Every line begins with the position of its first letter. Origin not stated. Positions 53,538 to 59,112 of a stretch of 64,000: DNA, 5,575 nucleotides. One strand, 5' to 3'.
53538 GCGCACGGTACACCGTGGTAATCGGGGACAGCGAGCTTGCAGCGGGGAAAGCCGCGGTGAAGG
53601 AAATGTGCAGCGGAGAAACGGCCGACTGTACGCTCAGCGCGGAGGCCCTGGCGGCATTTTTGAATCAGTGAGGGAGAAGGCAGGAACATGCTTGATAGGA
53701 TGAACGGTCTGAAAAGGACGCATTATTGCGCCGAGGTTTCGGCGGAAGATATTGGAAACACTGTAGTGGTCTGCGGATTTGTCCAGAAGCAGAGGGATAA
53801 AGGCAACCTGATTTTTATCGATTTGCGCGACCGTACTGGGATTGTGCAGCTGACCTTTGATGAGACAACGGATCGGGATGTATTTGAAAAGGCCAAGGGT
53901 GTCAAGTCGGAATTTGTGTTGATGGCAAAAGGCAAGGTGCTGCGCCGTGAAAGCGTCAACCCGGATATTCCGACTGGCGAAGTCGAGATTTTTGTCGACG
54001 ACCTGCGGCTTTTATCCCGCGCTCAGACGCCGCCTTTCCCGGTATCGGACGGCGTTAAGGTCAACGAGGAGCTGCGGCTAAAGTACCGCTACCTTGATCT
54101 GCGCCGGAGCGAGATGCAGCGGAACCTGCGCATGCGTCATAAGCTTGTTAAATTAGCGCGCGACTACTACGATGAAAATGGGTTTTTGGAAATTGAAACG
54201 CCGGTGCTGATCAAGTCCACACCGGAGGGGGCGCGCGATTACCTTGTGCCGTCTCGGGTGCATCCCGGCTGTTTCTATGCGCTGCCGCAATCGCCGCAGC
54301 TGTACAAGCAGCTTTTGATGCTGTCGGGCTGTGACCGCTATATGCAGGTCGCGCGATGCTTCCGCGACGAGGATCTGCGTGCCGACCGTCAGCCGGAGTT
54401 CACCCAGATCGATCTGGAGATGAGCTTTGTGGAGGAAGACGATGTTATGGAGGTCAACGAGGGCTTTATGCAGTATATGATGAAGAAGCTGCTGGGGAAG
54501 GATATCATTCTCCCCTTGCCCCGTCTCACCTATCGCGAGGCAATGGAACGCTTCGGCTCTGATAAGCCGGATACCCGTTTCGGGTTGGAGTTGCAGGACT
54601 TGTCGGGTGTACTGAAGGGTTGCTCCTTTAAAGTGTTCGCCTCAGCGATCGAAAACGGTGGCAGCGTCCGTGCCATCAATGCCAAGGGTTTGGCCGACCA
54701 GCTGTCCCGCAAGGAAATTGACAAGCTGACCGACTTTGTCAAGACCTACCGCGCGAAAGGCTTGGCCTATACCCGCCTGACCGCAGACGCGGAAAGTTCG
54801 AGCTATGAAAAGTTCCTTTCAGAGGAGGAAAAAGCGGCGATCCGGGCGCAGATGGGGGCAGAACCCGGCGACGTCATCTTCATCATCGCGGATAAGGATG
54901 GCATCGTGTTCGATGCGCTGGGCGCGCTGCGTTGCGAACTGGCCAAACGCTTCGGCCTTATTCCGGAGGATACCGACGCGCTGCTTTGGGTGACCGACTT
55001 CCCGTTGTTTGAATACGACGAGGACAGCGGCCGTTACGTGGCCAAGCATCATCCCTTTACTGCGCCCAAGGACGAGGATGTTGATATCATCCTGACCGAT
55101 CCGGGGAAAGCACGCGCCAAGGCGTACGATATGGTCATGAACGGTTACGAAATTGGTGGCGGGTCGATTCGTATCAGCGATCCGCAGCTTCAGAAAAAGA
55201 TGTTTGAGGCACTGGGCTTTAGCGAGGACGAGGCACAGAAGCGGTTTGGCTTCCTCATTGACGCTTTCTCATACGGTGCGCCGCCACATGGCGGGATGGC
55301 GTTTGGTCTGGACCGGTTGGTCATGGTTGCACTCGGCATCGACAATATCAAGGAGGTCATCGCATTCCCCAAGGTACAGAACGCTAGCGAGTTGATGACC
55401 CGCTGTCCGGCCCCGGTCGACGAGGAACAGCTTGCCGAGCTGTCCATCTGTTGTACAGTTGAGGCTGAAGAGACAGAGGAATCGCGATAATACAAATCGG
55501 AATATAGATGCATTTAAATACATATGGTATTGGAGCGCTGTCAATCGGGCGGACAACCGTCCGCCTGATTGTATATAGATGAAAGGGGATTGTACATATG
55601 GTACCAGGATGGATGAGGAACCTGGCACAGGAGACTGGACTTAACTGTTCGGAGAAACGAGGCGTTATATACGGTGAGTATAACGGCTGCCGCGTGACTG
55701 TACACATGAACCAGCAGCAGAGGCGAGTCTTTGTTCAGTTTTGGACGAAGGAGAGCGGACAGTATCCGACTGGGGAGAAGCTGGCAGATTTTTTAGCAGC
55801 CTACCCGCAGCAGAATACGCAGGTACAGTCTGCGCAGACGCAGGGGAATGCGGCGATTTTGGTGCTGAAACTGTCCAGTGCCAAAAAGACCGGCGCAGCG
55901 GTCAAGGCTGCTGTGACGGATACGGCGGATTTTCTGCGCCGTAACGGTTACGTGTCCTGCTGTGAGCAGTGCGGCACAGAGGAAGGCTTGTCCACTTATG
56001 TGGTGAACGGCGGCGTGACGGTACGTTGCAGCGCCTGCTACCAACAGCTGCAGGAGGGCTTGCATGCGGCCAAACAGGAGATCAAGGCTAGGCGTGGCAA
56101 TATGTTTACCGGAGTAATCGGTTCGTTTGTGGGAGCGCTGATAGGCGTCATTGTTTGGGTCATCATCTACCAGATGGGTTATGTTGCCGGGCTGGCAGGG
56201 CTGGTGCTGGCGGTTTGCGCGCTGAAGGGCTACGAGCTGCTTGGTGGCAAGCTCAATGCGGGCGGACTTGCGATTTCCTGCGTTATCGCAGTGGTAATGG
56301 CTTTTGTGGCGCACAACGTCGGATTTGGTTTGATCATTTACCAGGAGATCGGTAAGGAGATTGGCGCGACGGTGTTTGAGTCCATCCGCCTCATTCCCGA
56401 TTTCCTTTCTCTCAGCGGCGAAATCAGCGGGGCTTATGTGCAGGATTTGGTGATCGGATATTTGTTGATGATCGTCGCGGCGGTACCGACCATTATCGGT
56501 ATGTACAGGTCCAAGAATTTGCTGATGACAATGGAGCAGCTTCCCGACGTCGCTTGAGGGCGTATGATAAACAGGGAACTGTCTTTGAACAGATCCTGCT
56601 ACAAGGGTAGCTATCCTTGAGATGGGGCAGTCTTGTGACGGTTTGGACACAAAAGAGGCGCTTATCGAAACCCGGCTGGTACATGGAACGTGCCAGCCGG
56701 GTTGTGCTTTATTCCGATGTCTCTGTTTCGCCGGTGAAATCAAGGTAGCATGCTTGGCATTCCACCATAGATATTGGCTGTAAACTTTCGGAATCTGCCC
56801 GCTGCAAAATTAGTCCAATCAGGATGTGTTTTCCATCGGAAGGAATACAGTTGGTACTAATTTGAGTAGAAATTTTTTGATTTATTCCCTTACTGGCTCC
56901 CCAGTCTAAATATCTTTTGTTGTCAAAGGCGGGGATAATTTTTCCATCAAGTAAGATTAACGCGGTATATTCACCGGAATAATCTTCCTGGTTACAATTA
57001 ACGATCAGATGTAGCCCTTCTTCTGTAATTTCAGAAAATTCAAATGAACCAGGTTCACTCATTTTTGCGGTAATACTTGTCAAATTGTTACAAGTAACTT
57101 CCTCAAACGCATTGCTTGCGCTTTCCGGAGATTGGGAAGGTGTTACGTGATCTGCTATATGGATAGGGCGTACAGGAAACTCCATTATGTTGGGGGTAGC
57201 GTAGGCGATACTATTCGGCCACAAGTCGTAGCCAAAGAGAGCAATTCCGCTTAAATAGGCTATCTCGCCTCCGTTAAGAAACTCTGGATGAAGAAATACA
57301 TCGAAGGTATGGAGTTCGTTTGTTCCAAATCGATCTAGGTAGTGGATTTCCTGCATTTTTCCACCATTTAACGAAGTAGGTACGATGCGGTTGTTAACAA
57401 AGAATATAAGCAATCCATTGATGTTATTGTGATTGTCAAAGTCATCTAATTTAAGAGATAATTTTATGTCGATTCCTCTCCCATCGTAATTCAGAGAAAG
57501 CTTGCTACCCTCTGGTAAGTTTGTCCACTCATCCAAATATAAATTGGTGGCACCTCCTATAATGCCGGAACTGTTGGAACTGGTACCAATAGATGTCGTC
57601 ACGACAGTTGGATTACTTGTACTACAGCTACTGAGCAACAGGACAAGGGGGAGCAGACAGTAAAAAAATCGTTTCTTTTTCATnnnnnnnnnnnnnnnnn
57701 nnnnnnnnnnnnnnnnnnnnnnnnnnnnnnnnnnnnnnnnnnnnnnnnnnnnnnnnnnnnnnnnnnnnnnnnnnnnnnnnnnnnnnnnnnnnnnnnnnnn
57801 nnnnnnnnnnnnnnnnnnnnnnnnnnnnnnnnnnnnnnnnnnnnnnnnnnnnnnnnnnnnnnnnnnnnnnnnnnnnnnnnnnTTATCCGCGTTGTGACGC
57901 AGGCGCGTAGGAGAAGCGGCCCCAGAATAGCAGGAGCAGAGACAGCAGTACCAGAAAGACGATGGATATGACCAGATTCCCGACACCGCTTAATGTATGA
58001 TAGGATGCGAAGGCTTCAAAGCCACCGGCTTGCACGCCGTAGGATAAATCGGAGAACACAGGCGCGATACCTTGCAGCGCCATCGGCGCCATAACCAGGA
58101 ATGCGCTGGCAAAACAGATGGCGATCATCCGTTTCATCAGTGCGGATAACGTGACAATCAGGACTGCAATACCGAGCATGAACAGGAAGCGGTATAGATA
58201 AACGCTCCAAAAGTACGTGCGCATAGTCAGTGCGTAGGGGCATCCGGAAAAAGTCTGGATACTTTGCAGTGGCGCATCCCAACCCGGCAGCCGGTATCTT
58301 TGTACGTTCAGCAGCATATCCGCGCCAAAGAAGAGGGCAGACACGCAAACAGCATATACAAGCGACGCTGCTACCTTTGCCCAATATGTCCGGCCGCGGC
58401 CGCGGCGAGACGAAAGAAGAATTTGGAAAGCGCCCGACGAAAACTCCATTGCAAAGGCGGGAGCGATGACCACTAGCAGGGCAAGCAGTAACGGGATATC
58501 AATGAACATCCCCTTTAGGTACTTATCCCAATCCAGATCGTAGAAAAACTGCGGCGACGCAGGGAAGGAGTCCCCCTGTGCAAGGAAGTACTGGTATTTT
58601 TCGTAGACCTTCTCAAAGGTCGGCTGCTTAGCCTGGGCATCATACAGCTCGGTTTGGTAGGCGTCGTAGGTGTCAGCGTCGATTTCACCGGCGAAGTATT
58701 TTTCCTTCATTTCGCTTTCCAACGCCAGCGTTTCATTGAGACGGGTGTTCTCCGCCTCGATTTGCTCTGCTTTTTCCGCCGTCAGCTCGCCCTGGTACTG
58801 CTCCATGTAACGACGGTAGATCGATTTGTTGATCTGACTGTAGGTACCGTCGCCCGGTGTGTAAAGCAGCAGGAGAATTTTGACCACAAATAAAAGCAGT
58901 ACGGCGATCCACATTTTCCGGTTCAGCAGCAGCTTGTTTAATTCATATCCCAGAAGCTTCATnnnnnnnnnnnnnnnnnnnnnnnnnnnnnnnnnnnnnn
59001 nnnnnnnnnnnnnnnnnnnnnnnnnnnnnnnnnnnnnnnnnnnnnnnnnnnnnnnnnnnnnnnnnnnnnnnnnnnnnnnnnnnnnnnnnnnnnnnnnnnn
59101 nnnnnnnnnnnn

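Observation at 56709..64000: Low-GC island with three paralogous two-repeat lipoproteins, a DUF5050-like lipoprotein and a permease-ATPase-permease ABC-2 transporter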

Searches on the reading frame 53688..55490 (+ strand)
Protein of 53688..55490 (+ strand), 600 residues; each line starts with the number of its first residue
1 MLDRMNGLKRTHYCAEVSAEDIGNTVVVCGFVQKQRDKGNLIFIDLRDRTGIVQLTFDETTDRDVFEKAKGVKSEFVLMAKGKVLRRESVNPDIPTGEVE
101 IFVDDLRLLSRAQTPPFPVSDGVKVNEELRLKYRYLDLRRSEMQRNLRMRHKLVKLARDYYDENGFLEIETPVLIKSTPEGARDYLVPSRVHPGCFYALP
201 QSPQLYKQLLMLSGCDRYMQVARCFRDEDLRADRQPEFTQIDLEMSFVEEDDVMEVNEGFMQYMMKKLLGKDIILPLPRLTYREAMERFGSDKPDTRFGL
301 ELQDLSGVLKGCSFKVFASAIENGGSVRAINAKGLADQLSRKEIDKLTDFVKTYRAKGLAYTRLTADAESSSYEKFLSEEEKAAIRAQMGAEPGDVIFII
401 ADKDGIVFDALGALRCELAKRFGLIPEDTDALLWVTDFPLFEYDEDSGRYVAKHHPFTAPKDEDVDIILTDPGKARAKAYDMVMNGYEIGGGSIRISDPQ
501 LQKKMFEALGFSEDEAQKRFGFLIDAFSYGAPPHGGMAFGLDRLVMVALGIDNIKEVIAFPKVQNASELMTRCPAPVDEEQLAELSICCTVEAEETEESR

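Call 21: find_related_loci(query=window:53688-55490:+, collection=genome_contigs, flank=10000)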
Query window:53688-55490:+ (600 aa) in genome_contigs; peptide patterns used: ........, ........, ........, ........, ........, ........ (x = any residue, [..] = any of these).
413 stretches matched a pattern; 290 encode a relative of the query (tblastn E <= 1e-3); the best 80 are kept; 80 distinct loci.
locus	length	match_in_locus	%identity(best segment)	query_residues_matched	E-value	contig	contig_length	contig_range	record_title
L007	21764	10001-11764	74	1-587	0e+0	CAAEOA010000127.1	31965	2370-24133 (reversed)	MAG TPA_asm: Ruminococcaceae bacterium, isolate HGM13222, WGS project CAAEOA010000000 data, contig: ERS537327_19_k99_662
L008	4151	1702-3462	73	2-587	0e+0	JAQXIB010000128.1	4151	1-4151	MAG: Clostridiales bacterium isolate SUG1214 k141_6446881, whole genome shotgun sequence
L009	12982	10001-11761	73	2-587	0e+0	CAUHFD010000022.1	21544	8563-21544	MAG TPA_asm: uncultured Eubacteriales bacterium isolate SRR16279963_bin.38_MetaWRAP_v1.3_MAG genome assembly, contig: ER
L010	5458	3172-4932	72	1-587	0e+0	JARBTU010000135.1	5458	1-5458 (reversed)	MAG: Oscillospiraceae bacterium isolate L_E1_T20_C_bin.154 scaffold_28198, whole genome shotgun sequence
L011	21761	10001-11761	72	1-587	0e+0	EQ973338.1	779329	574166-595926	Clostridium methylpentosum DSM 5476 Scfld0 genomic scaffold, whole genome shotgun sequence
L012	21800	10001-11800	71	1-600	0e+0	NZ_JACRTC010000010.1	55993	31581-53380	Zongyangia hominis strain NSJ-54 DNA.476_ctg0010, whole genome shotgun sequence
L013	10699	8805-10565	72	1-587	0e+0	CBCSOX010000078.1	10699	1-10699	MAG TPA_asm: uncultured Oscillospiraceae bacterium isolate SRR20550312_metabat2_52 genome assembly, contig: ERZ24911547.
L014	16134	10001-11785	71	1-598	0e+0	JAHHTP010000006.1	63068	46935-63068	MAG: Oscillospiraceae bacterium isolate MAG085 MAG085_6, whole genome shotgun sequence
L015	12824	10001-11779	70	1-592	0e+0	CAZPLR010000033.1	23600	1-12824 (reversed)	MAG TPA_asm: uncultured Oscillospiraceae bacterium isolate SRP222994_co1_255 genome assembly, contig: NODE_4293_length_2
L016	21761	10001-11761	72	2-587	0e+0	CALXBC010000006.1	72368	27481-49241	MAG: uncultured Clostridia bacterium isolate BRZ_FG__bin60 genome assembly, contig: BRZ_FG__NODE_717_length_72368_cov_8.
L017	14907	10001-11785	70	2-598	0e+0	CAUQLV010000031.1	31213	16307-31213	MAG TPA_asm: uncultured Oscillospiraceae bacterium isolate ERR9968766_bin.26_MetaWRAP_v1.3_MAG genome assembly, contig:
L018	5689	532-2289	72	2-587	0e+0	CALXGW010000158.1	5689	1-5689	MAG: uncultured Anaerotruncus sp. isolate E03__bin27 genome assembly, contig: E03__k127_3488320, whole genome shotgun se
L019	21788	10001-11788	70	1-595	0e+0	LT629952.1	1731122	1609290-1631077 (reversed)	Ruminococcaceae bacterium Marseille-P2935 strain Marseille-P2935T genome assembly, scaffold: scaffold00007, whole genome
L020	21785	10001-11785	70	1-595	0e+0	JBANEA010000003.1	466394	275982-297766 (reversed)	Oscillospiraceae bacterium PP1C4 PP1C4_000000000003, whole genome shotgun sequence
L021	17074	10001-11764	70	1-587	0e+0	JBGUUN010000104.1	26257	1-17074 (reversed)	MAG: Oscillospiraceae bacterium isolate fecal_MAG_483 fecal_MAG_483_contig_0104, whole genome shotgun sequence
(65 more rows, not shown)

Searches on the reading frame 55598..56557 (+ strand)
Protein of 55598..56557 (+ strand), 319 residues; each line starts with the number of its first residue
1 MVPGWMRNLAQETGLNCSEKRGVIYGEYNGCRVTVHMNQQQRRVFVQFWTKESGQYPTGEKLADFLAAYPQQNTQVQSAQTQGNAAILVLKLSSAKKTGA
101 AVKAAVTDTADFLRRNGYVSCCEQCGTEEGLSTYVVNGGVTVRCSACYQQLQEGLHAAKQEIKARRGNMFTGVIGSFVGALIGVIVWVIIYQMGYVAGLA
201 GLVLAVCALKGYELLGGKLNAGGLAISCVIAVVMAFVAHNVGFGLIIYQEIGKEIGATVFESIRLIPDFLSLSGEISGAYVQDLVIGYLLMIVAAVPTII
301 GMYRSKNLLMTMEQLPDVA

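Call 4: search_protein_families(library=pfam, proteins=[window:55598-56557:+], max_evalue=1)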
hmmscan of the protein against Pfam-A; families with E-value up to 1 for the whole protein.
window:55598-56557:+ (319 aa): 6 families
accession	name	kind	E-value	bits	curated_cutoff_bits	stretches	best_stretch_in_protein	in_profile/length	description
PF07834.16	RanGAP1_C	-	0.013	15.7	25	1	74-121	51-98/178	RanGAP1 C-terminal domain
PF06467.20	zf-FCS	-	0.028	14.7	22.4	0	139-156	2-19/39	MYM-type Zinc finger with FCS sequence motif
PF15875.10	DUF4731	-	0.03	15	27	1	167-198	38-69/75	Domain of unknown function (DUF4731)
PF20120.5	DUF6510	-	0.13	12.6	26.4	1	120-152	27-62/86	Family of unknown function (DUF6510)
PF02009.21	RIFIN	-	0.13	12.6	32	1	52-191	185-304/327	Rifin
PF13717.11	Zn_ribbon_4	-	0.22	11.9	30.3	1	122-149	5-33/36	zinc-ribbon domain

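Call 5: search_protein_families(library=ncbifam, proteins=[window:55598-56557:+], max_evalue=1)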
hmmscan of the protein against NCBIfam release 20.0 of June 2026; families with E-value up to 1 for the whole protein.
window:55598-56557:+ (319 aa): 2 families
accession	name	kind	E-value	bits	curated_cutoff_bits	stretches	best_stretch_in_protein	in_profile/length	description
NF042922.1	4PPT_HetI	equivalog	0.19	11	370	1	25-105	147-225/235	4'-phosphopantetheinyl transferase HetI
TIGR01477.1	RIFIN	paralog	0.2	11.4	176.95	1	148-191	290-333/356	variant surface antigen, rifin family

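Call 20: find_related_loci(query=window:55598-56557:+, collection=genome_contigs, flank=10000)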
Query window:55598-56557:+ (319 aa) in genome_contigs; peptide patterns used: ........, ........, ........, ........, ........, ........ (x = any residue, [..] = any of these).
37 stretches matched a pattern, but none encodes a relative of the query by tblastn (E <= 1e-3).

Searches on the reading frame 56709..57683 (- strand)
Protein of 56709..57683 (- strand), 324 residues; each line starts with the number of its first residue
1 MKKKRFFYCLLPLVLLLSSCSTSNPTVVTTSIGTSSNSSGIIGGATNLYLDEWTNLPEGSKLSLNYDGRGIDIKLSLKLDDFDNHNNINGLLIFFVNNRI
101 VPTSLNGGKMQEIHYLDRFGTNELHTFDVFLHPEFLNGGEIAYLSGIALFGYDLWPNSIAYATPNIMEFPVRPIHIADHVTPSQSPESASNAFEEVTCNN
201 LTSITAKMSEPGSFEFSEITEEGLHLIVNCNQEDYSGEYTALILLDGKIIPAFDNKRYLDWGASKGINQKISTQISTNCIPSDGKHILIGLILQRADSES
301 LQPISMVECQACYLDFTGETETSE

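Call 4: search_protein_families(library=pfam, proteins=[window:56709-57683:-], max_evalue=1)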
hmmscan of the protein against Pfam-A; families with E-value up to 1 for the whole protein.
window:56709-57683:- (324 aa): 0 families

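Call 5: search_protein_families(library=ncbifam, proteins=[window:56709-57683:-], max_evalue=1)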
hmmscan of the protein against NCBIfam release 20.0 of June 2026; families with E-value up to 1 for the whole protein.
window:56709-57683:- (324 aa): 2 families
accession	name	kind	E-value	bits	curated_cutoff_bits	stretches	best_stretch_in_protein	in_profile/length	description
NF010433.1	PRK13859.1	equivalog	0.048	13.4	60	1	8-24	3-19/55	type IV secretion system lipoprotein VirB7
NF007824.1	PRK10533.1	equivalog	0.059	13.3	200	1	4-32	3-31/171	lipoprotein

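Call 76: search_protein_families(library=padloc, proteins=[window:56709-57683:-], max_evalue=0.01)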
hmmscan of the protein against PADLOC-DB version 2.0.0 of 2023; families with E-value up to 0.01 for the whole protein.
window:56709-57683:- (324 aa): 0 families

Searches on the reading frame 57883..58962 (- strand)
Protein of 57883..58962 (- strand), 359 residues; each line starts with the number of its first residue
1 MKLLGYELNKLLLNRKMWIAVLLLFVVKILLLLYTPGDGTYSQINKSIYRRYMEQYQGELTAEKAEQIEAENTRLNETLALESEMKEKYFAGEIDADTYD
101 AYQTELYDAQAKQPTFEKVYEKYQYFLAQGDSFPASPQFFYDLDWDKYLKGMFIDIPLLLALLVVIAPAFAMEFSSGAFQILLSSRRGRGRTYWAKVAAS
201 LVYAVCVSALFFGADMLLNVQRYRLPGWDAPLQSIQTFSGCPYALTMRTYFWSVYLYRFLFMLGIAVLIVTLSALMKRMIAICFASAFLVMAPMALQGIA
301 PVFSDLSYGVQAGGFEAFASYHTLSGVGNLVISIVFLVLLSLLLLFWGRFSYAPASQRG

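Call 4: search_protein_families(library=pfam, proteins=[window:57883-58962:-], max_evalue=1)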
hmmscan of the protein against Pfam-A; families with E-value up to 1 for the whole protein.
window:57883-58962:- (359 aa): 1 family
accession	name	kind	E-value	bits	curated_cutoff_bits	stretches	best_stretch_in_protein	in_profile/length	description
PF12730.13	ABC2_membrane_4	-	0.19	12.1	27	0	4-37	2-35/179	ABC-2 family transporter protein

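Call 5: search_protein_families(library=ncbifam, proteins=[window:57883-58962:-], max_evalue=1)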
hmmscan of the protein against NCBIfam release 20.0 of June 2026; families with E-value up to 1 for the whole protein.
window:57883-58962:- (359 aa): 3 families
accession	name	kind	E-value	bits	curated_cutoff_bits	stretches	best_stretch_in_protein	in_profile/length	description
NF033745.1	class_C_sortase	subfamily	0.1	12.3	160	1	22-106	2-86/220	class C sortase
TIGR00219.1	mreC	equivalog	0.32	10.1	92.75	1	63-106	90-134/283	rod shape-determining protein MreC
TIGR03733.1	lanti_perm_MutG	subfamily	0.47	9.8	117.2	1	147-283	47-178/248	lantibiotic immunity ABC transporter MutG family permease subunit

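Call 76: search_protein_families(library=padloc, proteins=[window:57883-58962:-], max_evalue=0.01)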
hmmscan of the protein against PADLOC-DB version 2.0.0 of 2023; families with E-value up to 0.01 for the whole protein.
window:57883-58962:- (359 aa): 0 families
